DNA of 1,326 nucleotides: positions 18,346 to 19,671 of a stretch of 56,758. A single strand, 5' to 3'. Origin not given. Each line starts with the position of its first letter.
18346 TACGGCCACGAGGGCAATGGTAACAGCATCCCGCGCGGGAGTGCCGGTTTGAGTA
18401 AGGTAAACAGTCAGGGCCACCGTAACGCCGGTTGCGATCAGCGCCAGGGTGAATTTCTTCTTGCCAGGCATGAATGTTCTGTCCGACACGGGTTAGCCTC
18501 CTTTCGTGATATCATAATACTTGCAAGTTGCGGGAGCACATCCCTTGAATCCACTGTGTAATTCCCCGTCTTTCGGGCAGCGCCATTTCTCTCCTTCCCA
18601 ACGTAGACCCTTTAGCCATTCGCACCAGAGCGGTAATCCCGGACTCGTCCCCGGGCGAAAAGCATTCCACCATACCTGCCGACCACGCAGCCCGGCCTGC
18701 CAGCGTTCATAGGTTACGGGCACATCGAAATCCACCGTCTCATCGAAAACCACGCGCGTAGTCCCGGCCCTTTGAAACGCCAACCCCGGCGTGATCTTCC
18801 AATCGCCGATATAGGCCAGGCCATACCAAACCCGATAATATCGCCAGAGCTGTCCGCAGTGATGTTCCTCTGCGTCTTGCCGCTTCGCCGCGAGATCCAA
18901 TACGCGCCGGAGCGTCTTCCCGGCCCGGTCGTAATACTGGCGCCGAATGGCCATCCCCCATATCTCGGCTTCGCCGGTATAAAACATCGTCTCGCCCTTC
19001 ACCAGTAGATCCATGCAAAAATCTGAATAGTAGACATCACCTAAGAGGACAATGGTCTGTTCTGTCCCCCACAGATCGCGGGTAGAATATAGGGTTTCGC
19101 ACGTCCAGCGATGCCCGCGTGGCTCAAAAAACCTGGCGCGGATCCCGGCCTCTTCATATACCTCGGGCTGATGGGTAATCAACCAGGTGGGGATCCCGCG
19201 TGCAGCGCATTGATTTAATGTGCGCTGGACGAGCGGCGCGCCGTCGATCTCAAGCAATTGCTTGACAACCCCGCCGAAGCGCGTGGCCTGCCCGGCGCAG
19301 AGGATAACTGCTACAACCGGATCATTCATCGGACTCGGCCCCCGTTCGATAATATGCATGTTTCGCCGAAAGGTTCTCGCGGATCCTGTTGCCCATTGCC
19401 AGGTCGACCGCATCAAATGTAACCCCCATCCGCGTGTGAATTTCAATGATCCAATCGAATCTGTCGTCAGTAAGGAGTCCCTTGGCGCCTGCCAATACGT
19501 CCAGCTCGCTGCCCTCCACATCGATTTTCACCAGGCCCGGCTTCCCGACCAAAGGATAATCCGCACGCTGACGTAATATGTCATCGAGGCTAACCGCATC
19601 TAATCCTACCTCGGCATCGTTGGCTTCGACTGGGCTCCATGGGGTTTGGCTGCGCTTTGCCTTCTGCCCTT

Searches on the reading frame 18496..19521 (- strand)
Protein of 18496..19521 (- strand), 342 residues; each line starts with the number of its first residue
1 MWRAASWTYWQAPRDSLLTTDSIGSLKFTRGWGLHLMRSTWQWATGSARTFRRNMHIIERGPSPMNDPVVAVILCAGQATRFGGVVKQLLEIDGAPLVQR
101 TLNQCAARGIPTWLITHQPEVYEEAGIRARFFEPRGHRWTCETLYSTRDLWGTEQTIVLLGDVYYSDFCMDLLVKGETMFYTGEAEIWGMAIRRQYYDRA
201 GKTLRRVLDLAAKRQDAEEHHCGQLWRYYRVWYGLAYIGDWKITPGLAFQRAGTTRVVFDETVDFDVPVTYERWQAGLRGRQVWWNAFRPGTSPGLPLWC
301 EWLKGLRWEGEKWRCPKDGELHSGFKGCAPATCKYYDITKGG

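Call 29: search_protein_families(library=phrogs, proteins=[window:18496-19521:-], max_evalue=0.01)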
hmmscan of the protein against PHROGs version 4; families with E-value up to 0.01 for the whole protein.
seq(342 aa): 1 family
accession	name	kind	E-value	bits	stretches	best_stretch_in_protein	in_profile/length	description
phrog_33187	-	unknown function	1.9e-06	28.7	1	92-276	30-213/219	-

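Call 60: search_protein_families(library=pfam, proteins=[window:18496-19521:-], max_evalue=0.01)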
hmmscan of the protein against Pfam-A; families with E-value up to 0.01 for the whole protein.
seq(342 aa): 1 family
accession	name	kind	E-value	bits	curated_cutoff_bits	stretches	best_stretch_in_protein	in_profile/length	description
PF12804.13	NTP_transf_3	-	5.3e-10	40.1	27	1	71-163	1-96/160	MobA-like NTP transferase domain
